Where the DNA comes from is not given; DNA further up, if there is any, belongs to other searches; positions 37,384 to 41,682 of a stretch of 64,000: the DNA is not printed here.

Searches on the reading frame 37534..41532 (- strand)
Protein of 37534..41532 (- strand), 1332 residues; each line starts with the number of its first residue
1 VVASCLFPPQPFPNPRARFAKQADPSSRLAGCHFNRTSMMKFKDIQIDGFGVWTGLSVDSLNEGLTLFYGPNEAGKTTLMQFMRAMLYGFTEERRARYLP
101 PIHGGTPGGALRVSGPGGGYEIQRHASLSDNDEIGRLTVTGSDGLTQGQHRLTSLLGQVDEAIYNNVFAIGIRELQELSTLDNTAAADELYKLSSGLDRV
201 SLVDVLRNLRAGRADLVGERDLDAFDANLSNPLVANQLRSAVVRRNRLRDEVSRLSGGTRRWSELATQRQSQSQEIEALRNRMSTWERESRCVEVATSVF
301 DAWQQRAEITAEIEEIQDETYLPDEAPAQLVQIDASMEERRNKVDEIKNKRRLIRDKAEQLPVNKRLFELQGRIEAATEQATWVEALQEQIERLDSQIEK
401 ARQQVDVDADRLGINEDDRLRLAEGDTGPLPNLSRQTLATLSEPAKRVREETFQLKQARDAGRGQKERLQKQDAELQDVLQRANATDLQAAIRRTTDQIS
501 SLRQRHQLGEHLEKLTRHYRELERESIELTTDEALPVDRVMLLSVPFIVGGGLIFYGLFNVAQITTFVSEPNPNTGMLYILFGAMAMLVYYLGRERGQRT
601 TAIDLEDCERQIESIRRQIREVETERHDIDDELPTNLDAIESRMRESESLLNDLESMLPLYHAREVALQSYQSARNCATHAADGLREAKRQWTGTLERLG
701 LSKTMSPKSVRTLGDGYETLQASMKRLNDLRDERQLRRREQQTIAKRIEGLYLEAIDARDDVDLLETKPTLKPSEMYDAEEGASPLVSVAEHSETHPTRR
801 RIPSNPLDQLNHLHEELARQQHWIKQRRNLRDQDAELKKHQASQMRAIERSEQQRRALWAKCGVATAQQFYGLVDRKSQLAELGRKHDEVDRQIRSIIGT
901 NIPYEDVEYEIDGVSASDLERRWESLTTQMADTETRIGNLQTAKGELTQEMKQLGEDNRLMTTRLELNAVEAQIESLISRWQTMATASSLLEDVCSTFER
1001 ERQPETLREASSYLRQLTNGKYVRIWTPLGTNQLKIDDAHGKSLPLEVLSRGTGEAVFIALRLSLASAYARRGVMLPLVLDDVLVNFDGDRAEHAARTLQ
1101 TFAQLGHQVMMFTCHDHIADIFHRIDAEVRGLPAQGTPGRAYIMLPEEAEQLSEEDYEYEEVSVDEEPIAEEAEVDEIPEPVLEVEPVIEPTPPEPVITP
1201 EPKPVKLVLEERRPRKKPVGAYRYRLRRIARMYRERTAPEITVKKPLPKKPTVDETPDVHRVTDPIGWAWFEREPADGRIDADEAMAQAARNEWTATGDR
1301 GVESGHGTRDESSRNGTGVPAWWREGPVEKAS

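Call 64: search_protein_families(library=pfam, proteins=[window:37534-41532:-], max_evalue=0.001)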
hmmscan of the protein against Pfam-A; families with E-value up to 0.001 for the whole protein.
window:37534-41532:- (1332 aa): 3 families
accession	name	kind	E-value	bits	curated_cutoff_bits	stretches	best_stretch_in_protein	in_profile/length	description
PF13514.12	AAA_27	-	4.9e-13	49.6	22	1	40-177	1-132/206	AAA domain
PF13476.12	AAA_23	-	1.2e-05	26.5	27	1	45-398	2-200/201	AAA domain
PF14257.11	DUF4349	-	0.00012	22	27.7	1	911-988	64-145/213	Domain of unknown function (DUF4349)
